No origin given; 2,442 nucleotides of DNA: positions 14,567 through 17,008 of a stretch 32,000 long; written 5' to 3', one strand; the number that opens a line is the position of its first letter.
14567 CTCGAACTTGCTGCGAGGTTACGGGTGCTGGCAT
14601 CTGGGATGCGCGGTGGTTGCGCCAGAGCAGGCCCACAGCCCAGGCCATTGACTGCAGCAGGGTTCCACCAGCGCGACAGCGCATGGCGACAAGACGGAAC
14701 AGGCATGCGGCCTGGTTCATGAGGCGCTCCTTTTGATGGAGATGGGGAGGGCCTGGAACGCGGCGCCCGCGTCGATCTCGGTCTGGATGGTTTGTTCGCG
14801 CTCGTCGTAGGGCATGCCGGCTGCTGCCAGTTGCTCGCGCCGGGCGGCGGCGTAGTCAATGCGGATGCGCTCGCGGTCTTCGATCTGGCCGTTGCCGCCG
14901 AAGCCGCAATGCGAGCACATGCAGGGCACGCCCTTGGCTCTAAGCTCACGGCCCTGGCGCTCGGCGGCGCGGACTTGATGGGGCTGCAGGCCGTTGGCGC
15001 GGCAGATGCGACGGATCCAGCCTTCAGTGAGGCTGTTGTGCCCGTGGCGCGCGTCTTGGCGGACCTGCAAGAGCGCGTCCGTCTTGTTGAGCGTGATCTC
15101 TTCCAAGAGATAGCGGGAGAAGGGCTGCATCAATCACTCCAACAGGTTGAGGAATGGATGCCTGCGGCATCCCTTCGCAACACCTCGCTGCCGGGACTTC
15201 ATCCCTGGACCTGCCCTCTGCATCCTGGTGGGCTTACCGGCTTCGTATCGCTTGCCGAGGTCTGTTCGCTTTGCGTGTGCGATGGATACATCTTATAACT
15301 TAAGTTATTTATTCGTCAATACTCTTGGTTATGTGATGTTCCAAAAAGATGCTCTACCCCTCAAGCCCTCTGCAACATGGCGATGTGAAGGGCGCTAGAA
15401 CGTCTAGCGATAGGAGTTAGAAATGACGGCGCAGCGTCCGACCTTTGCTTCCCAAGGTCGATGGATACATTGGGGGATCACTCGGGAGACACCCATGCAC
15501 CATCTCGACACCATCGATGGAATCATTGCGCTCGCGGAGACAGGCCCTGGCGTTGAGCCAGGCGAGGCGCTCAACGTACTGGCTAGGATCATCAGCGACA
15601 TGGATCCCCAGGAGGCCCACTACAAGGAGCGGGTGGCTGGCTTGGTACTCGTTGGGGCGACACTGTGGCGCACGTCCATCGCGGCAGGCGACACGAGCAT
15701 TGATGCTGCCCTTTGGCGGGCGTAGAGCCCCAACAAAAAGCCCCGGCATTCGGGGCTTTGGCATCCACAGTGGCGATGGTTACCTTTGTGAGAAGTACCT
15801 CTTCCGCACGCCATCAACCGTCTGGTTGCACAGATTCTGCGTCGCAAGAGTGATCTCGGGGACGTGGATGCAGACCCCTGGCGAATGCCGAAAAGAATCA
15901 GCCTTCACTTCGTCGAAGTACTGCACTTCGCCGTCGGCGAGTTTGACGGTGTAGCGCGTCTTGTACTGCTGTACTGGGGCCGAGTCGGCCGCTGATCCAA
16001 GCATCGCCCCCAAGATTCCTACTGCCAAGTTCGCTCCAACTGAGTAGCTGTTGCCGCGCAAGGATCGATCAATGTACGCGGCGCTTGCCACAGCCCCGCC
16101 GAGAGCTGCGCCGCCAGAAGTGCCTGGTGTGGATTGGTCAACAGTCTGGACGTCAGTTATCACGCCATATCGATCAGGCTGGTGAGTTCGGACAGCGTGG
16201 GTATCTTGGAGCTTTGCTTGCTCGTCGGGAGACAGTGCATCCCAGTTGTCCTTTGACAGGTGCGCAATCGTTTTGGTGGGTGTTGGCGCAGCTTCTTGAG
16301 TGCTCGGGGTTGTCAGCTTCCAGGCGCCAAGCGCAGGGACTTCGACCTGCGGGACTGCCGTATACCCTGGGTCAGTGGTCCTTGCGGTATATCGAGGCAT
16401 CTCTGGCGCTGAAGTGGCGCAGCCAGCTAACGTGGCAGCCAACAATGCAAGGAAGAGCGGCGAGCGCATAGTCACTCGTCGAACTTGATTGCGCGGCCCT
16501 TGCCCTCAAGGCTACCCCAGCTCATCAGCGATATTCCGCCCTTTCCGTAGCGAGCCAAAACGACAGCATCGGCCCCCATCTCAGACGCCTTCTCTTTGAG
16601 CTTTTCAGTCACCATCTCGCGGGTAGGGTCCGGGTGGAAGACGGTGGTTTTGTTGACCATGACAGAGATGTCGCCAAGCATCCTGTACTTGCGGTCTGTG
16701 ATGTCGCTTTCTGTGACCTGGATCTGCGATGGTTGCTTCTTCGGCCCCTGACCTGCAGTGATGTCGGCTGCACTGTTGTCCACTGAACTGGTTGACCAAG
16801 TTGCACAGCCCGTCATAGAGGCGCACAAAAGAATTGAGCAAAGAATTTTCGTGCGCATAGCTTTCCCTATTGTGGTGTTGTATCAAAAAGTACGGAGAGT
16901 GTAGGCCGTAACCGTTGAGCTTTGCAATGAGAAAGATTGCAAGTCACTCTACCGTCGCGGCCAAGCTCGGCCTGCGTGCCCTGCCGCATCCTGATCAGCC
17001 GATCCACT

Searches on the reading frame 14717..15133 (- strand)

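Call 3: search_protein_families(library=pfam, proteins=[window:14717-15133:-], max_evalue=1)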
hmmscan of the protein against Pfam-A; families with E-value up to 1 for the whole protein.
window:14717-15133:- (138 aa): 1 family
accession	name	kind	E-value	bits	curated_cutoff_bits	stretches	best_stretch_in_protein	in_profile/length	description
PF00301.25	Rubredoxin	-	0.3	11.6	23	1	106-130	8-32/47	Rubredoxin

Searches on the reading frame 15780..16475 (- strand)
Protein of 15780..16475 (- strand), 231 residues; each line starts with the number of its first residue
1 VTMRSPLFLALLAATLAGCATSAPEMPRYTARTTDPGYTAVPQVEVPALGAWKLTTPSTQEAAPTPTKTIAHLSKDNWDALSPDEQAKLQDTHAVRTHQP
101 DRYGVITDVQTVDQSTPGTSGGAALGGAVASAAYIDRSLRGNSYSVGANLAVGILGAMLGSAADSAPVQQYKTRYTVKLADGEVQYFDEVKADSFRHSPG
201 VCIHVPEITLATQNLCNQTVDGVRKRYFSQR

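Call 3: search_protein_families(library=pfam, proteins=[window:15780-16475:-], max_evalue=1)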
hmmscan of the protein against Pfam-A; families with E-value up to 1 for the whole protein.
window:15780-16475:- (231 aa): 4 families
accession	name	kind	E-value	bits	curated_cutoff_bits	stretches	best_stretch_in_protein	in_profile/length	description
PF08139.17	LPAM_1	-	0.0084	16.9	20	1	3-20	1-18/18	Prokaryotic membrane lipoprotein lipid attachment site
PF15797.10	DUF4706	-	0.23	12.3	27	1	69-104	19-54/108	Domain of unknown function (DUF4706)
PF05818.17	TraT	-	0.25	11.5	31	1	118-166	78-129/214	Enterobacterial TraT complement resistance protein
PF20101.4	DUF6491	-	0.64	10.5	27.5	1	4-81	3-56/138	Family of unknown function (DUF6491)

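Call 4: search_protein_families(library=padloc, proteins=[window:15780-16475:-], max_evalue=1)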
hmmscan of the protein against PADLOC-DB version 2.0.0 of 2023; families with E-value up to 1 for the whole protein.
window:15780-16475:- (231 aa): 0 families

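Call 5: search_protein_families(library=phrogs, proteins=[window:15780-16475:-], max_evalue=0.1)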
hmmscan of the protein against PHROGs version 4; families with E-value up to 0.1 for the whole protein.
window:15780-16475:- (231 aa): 2 families
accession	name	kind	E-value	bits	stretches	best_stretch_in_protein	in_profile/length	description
phrog_15869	-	unknown function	0.0052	17.9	1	104-172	28-98/137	-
phrog_14537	-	unknown function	0.038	14.4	0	107-175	21-84/295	-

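Call 56: search_protein_families(library=ncbifam, proteins=[window:15780-16475:-], max_evalue=0.1)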
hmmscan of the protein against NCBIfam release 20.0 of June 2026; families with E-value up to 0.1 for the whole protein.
window:15780-16475:- (231 aa): 0 families

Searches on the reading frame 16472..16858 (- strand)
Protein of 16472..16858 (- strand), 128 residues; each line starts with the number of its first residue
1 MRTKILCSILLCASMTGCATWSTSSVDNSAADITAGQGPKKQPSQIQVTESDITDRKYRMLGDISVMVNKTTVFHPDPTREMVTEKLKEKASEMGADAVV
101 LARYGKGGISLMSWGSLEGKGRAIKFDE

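Call 3: search_protein_families(library=pfam, proteins=[window:16472-16858:-], max_evalue=1)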
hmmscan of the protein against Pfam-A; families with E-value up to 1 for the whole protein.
window:16472-16858:- (128 aa): 3 families
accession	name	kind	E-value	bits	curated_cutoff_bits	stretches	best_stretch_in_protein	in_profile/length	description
PF01906.23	YbjQ_1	-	0.0023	19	23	1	79-108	57-86/103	Putative heavy-metal-binding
PF13698.11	DUF4156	-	0.01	16.6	28.9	1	41-103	5-69/90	Domain of unknown function (DUF4156)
PF16358.11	RcsF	-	0.09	13.2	29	1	41-101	24-84/110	RcsF lipoprotein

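Call 4: search_protein_families(library=padloc, proteins=[window:16472-16858:-], max_evalue=1)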
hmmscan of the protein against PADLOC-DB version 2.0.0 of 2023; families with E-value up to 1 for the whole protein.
window:16472-16858:- (128 aa): 0 families

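Call 5: search_protein_families(library=phrogs, proteins=[window:16472-16858:-], max_evalue=0.1)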
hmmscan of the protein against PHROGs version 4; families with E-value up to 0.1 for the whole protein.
window:16472-16858:- (128 aa): 4 families
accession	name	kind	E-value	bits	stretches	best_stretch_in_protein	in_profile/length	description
phrog_3884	-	tail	0.014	16.3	1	50-104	60-109/162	major tail protein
phrog_8068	-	unknown function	0.048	15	1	79-101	29-51/70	-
phrog_1804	-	lysis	0.059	14.2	1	3-51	3-52/136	Rz-like spanin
phrog_15412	-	unknown function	0.086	14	0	53-100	84-127/159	-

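Call 56: search_protein_families(library=ncbifam, proteins=[window:16472-16858:-], max_evalue=0.1)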
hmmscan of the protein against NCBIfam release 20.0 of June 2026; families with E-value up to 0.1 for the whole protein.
window:16472-16858:- (128 aa): 2 families
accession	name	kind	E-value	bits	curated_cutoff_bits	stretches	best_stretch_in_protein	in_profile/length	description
NF008048.1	PRK10781.1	equivalog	5.4e-06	26.6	140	1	5-102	3-107/134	Rcs stress response system protein RcsF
NF047442.1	SaltregLepto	equivalog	0.053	13.3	220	1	83-105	65-87/140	LA_1841 family salt-regulated protein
